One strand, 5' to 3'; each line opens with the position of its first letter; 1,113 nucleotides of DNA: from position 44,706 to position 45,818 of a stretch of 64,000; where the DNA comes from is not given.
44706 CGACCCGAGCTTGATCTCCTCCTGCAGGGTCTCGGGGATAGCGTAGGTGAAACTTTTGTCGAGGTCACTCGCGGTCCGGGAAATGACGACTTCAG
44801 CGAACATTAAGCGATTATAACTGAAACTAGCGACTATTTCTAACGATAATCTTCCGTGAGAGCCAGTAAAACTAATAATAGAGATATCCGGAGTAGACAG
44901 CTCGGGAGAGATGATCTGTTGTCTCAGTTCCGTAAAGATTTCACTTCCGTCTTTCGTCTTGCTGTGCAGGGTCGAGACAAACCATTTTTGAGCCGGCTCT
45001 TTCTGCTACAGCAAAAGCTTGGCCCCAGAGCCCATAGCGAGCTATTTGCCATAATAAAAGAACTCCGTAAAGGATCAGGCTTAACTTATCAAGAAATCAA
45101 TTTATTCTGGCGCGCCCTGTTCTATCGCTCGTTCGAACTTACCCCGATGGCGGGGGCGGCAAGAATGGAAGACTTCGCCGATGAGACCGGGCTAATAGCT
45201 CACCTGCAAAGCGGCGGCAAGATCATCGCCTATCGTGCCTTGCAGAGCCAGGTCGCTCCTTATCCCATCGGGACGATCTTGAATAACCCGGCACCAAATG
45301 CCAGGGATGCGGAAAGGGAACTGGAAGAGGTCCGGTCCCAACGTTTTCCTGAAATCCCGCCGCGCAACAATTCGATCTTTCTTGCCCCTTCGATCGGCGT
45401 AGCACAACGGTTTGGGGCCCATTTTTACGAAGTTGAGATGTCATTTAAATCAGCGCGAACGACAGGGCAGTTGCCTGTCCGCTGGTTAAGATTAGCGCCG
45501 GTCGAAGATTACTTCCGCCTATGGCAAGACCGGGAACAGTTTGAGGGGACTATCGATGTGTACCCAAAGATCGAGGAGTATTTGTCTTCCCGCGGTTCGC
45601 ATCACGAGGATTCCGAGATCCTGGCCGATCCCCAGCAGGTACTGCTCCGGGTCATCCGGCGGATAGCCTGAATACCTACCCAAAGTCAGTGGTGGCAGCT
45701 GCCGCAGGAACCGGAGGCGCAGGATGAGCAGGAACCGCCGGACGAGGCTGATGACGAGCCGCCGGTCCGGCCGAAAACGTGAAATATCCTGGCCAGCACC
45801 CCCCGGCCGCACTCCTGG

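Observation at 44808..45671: Low-GC 271-aa orphan gene with an AT-rich promoter region, divergent from priA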

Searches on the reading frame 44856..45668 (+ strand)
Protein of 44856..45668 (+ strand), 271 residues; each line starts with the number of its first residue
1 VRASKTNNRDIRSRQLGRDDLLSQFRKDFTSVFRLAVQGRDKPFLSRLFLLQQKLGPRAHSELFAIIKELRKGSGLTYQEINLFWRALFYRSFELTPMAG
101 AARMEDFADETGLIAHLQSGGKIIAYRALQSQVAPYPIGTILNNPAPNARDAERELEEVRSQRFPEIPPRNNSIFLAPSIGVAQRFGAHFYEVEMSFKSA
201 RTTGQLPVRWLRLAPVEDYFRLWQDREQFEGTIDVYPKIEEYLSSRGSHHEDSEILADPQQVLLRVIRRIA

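Call 6: search_protein_families(library=pfam, proteins=[window:44856-45668:+], max_evalue=1)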
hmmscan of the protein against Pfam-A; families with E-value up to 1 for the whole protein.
window:44856-45668:+ (271 aa): 1 family
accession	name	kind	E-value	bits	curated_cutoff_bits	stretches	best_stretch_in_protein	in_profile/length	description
PF23856.1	DUF7219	-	0.09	12.9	27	1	102-128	10-36/61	Family of unknown function (DUF7219)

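Call 7: search_protein_families(library=padloc, proteins=[window:44856-45668:+], max_evalue=10)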
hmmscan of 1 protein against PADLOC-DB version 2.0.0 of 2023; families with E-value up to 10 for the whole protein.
window:44856-45668:+ (271 aa): 0 families

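Call 8: search_protein_families(library=ncbifam, proteins=[window:44856-45668:+], max_evalue=10)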
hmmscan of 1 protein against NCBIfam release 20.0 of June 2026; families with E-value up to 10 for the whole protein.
window:44856-45668:+ (271 aa): 1 family
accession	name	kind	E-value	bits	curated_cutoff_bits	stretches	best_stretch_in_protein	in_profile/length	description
NF006179.0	PRK08312.1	subfamily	0.14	11.1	348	1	181-208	49-77/514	indolepyruvate oxidoreductase subunit beta family protein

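Call 9: search_protein_families(library=phrogs, proteins=[window:44856-45668:+], max_evalue=10)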
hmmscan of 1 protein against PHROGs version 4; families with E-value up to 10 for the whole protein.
window:44856-45668:+ (271 aa): 1 family
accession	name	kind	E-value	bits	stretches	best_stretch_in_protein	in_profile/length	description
phrog_5663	-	unknown function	0.0088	17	1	153-186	70-103/175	-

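Call 10: find_homologous_proteins(query=window:44856-45668:+, max_evalue=0.001)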
Query window:44856-45668:+ (271 aa): 1 proteins with E <= 0.001 among 900 candidates.
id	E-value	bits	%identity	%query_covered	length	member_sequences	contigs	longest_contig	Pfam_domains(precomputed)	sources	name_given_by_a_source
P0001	1.0e-161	554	100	92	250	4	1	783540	-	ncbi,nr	ncbi:MAG: hypothetical protein MUC35_01975 [Candidatus Margulisbacteria bacterium]|nr:hypothetical p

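Call 11: search_solved_structures(query=window:44856-45668:+, max_evalue=10)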
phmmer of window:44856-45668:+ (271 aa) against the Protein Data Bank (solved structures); distinct sequences matched with E-value up to 10: 4.
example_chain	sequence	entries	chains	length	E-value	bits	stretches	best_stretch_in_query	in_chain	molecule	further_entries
7svk_A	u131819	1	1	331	0.12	15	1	131-248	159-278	Choloylglycine hydrolase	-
2h2m_A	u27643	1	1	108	0.57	12.8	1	157-205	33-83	COMM domain-containing protein 1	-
3gdw_A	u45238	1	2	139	0.68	12.6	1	134-216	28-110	Sigma-54 interaction domain protein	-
2d58_A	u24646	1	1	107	1.3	11.6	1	35-84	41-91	Allograft inflammatory factor 1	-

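Call 14: find_encoding_contigs(protein=P0001, flank=10000, max_places=6)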
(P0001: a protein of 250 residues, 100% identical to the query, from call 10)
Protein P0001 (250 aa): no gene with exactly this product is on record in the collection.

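Call 19: predict_structure(protein=window:44919-45668:+)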
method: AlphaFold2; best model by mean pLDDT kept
length: 250 residues; sequences in the alignment: 1
mean_pLDDT: 40.8   pTM: 0.32
mean pLDDT of the five models: 40.8, 40.7, 40.2, 35.9, 33.7
residues with pLDDT >= 90: 0; 70-90: 23; 50-70: 51; < 50: 176
segments of 3 or more residues with pLDDT < 50: 71-135, 137-242, 248-250
pLDDT, mean of each block of 10 residues (from residue 1): 69 71 64 57 68 72 60 39 34 40 29 23 31 43 28 21 25 29 29 25 25 24 30 37 48
secondary structure, 60 per line:
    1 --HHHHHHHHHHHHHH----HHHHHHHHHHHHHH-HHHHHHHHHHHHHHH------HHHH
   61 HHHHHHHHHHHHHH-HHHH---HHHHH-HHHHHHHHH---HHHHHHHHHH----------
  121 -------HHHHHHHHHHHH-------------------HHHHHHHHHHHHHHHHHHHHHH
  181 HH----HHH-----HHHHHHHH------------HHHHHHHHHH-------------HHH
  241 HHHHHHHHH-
elements in order: H3-16 H21-34 H36-50 H57-74 H76-79 H83-87 H89-97 H101-110 H128-139 H159-182 H195-202 H215-224 H238-249

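Call 20: search_dna_similar(query=window:44919-45668:+, collection=phages, mode=protein, max_evalue=1)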
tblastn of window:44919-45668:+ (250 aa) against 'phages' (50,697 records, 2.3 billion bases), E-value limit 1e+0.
Records with a match: 2; places in all: 2; records where one place covers at least 80% of the query: 0.
Best place of each record, by identity: <60% 2.
By first word of the organism name: Delftia 2.
By host as written in the record: Delftia tsuruhatensis ARB-1 2.
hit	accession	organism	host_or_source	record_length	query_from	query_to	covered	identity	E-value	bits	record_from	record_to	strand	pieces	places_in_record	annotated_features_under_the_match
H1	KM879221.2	Delftia phage RG-2014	Delftia tsuruhatensis ARB-1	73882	106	164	24%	35.5%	2e-1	39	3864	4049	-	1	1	hypothetical protein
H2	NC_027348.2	Delftia phage RG-2014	Delftia tsuruhatensis ARB-1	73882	106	164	24%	35.5%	2e-1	39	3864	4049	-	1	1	hypothetical protein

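Call 21: search_dna_similar(query=window:44919-45668:+, collection=plasmids, mode=protein, max_evalue=1)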
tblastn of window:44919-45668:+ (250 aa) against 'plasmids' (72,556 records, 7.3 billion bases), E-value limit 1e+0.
No match.

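Call 22: search_protein_representatives(protein=window:44856-45668:+)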
Query: 271 residues. Proteins with E-value up to 0.001 (for the whole library): 18; up to 1e-10: 5; up to 1e-30: 1. The best 18 are listed.
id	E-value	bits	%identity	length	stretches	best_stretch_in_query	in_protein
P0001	3.3e-162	554.4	100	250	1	22-271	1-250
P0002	1.9e-15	73.4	42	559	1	102-267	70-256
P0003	8.1e-13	64.8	37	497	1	104-269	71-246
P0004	2.8e-12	63.0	37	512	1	104-264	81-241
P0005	2.2e-11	60.1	33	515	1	103-268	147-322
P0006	1.8e-10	57.1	38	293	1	109-269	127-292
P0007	2.9e-10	56.5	33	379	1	104-266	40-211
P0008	4.0e-10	56.0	35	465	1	101-269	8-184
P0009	6.4e-10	55.3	34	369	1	102-264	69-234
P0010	2.1e-09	53.6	35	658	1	104-266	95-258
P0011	4.4e-09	52.6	34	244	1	85-269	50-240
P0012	6.5e-09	52.0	32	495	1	101-269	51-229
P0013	1.7e-08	50.6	35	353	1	109-269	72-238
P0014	4.9e-07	45.9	35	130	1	153-267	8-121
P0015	1.4e-05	41.1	27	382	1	102-269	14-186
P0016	1.0e-04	38.3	31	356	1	103-267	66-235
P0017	1.9e-04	37.4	35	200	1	101-267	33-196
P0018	8.6e-04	35.2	32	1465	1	99-266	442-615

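Call 24: search_protein_families(library=pfam, proteins=[P0002, P0003, P0004, P0005, P0006, P0007, P0008, P0009, P0010, P0011], max_evalue=0.01)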
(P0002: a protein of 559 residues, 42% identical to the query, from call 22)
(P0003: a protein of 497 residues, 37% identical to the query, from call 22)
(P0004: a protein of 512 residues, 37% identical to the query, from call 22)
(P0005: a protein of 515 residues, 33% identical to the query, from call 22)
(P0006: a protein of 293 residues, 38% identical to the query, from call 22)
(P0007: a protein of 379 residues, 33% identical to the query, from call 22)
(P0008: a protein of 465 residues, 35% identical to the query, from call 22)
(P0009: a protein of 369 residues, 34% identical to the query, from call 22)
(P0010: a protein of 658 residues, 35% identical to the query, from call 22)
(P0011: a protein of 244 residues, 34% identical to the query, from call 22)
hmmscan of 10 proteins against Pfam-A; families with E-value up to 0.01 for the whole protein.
P0002 (559 aa): 1 family
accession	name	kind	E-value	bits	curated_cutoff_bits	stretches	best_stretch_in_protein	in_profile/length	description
PF10386.15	DUF2441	-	8.2e-08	32.8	25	1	127-169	53-95/141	Protein of unknown function (DUF2441)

P0003 (497 aa): 1 family
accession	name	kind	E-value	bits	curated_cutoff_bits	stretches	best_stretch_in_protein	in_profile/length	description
PF10386.15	DUF2441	-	2e-05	25.1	25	1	129-167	56-94/141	Protein of unknown function (DUF2441)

P0004 (512 aa): 1 family
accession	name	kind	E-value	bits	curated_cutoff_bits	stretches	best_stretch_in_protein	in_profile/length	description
PF10386.15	DUF2441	-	0.0003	21.2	25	1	129-169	53-93/141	Protein of unknown function (DUF2441)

P0005 (515 aa): 2 families
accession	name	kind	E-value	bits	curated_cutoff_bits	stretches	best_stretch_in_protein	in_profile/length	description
PF01966.28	HD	-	8.8e-06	26.4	22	1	2-57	26-87/116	HD domain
PF10386.15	DUF2441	-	0.0047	17.4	25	1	199-235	56-92/141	Protein of unknown function (DUF2441)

P0006 (293 aa): 0 families

P0007 (379 aa): 1 family
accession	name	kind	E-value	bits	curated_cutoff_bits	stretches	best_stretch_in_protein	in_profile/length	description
PF10386.15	DUF2441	-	0.00034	21.1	25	1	88-133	52-93/141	Protein of unknown function (DUF2441)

P0008 (465 aa): 1 family
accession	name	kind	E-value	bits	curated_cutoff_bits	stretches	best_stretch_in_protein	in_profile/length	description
PF10386.15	DUF2441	-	2.2e-05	24.9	25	1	61-103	52-94/141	Protein of unknown function (DUF2441)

P0009 (369 aa): 0 families

P0010 (658 aa): 0 families

P0011 (244 aa): 0 families

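Call 39: find_encoding_contigs(protein=P0002, flank=8000, max_places=4)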
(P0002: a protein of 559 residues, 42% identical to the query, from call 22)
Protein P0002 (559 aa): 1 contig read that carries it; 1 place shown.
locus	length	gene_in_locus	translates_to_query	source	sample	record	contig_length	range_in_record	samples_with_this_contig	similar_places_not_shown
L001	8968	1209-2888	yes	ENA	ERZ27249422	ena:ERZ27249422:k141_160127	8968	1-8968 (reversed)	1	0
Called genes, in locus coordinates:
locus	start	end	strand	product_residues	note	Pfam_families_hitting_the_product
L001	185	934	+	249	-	-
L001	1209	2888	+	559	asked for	PF10386:DUF2441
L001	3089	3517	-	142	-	PF01934:HepT-like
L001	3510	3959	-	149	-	PF22600:MTPAP-like_central (weak), PF01909:NTP_transf_2, PF18765:Polbeta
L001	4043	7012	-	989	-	PF00580:UvrD-helicase, PF01443:Viral_helicase1 (faint), PF13245:AAA_19, PF13604:AAA_30 (faint), PF13087:AAA_12 (faint), PF13361:UvrD_C, PF13538:UvrD_C_2 (faint), PF12705:PDDEXK_1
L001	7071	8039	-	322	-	-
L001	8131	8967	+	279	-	?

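Call 41: find_encoding_contigs(protein=P0011, flank=8000, max_places=4)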
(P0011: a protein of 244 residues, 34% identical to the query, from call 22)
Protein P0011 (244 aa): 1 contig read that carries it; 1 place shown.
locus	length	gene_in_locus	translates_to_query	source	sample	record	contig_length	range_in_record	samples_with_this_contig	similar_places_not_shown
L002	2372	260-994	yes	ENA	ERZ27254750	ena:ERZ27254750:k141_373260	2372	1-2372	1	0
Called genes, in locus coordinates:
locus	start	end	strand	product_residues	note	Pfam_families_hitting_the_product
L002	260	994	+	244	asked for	PF10386:DUF2441 (faint)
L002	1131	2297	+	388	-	PF13173:AAA_14, PF13635:DUF4143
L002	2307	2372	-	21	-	?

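Call 42: find_encoding_contigs(protein=P0003, flank=8000, max_places=4)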
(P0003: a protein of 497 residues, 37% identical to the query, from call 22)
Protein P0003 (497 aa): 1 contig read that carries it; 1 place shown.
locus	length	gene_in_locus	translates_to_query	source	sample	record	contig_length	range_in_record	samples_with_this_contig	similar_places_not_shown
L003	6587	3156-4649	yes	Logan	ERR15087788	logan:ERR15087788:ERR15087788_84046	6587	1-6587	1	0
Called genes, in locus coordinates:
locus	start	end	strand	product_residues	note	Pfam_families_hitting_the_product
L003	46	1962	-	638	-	PF18949:DUF5693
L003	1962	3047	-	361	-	PF03462:PCRF, PF00472:RF-1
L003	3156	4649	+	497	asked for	PF10386:DUF2441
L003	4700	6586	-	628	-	?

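Call 43: find_encoding_contigs(protein=P0006, flank=8000, max_places=4)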
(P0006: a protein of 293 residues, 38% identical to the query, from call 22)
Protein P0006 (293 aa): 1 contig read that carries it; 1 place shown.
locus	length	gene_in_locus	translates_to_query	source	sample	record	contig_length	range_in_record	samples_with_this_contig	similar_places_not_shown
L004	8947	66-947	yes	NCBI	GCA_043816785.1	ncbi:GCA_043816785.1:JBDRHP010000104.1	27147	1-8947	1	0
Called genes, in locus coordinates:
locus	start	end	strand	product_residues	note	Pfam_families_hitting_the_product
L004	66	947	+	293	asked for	PF10386:DUF2441 (faint)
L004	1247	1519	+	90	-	PF05899:Cupin_3, PF07883:Cupin_2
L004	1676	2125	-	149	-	PF05635:23S_rRNA_IVP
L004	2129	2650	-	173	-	PF10543:ORF6N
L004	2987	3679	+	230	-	PF00004:AAA (weak), PF13177:DNA_pol3_delta2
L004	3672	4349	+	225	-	PF04468:PSP1, PF28472:PSP1_3rd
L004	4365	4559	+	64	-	PF01165:Ribosomal_S21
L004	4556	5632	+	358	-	PF03739:LptF_LptG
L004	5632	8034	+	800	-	PF00515:TPR_1 (faint), PF03704:BTAD (faint), PF07719:TPR_2 (faint), PF12895:ANAPC3 (faint), PF14559:TPR_19 (weak), PF13414:TPR_11 (weak), PF13424:TPR_12 (weak), PF14559:TPR_19 (weak), +20 more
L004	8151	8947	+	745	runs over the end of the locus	-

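Call 63: find_related_loci(query=window:44919-45668:+, collection=metagenome_contigs, flank=6000)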
Query window:44919-45668:+ (250 aa) in metagenome_contigs; peptide patterns used: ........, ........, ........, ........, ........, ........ (x = any residue, [..] = any of these).
600 stretches matched a pattern, but none encodes a relative of the query by tblastn (E <= 1e-3).

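Call 64: find_related_loci(query=window:44919-45668:+, collection=viral_contigs, flank=6000)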
Query window:44919-45668:+ (250 aa) in viral_contigs; peptide patterns used: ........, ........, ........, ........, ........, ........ (x = any residue, [..] = any of these).
32 stretches matched a pattern, but none encodes a relative of the query by tblastn (E <= 1e-3).

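Call 78: search_protein_families(library=padloc, alignment_id=A1, max_evalue=0.01)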
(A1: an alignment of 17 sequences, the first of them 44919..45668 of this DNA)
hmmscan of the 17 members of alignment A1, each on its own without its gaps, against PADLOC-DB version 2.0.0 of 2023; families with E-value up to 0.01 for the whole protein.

A. member 1, window:44919-45668:+ (250 aa): 0 families

B. families by the number of members that match (of 17 scanned): 0 families

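Call 79: search_protein_families(library=pfam, proteins=[P0012, P0013, P0014, P0015, P0016, P0017, P0018], max_evalue=0.01)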
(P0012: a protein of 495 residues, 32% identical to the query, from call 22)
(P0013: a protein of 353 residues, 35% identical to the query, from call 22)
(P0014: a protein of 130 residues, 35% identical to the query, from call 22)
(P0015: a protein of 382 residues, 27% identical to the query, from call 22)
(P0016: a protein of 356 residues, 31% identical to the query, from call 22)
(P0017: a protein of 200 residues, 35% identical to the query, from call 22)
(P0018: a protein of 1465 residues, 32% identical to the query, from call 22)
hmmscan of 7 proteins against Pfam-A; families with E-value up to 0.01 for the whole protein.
P0012 (495 aa): 0 families

P0013 (353 aa): 0 families

P0014 (130 aa): 1 family
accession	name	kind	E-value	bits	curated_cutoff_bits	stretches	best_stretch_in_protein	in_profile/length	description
PF10386.15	DUF2441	-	0.0066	16.9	25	0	11-46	59-94/141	Protein of unknown function (DUF2441)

P0015 (382 aa): 0 families

P0016 (356 aa): 0 families

P0017 (200 aa): 1 family
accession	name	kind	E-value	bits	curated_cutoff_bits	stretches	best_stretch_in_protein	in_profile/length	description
PF10386.15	DUF2441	-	0.0003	21.2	25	1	91-124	56-89/141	Protein of unknown function (DUF2441)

P0018 (1465 aa): 0 families

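Call 80: find_encoding_contigs(protein=P0004, flank=8000, max_places=3)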
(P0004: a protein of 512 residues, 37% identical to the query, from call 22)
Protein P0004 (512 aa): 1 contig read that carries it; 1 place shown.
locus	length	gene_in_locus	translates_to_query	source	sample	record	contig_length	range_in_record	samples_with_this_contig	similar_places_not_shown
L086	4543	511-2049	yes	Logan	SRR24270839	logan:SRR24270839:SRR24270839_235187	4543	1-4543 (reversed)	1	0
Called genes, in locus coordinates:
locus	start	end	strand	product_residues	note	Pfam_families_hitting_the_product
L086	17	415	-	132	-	-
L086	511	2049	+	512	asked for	PF10386:DUF2441 (weak)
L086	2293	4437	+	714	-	-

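Call 81: find_encoding_contigs(protein=P0005, flank=8000, max_places=3)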
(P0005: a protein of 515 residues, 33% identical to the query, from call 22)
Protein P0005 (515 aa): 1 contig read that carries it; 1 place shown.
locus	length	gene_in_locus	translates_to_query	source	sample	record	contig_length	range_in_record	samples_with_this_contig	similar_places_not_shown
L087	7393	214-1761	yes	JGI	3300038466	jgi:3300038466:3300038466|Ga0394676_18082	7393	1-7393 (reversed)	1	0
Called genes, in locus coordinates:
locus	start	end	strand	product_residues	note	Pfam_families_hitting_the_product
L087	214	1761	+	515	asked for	PF01966:HD (faint), PF10386:DUF2441 (weak)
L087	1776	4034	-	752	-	PF13491:FtsK_4TM, PF17854:FtsK_alpha, PF01580:FtsK_SpoIIIE, PF09397:FtsK_gamma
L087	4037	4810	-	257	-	PF26514:DUF8173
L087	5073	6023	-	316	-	PF03773:ArsP_1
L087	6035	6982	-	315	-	PF01458:SUFBD_core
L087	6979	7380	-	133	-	PF00005:ABC_tran, PF13304:AAA_21 (weak)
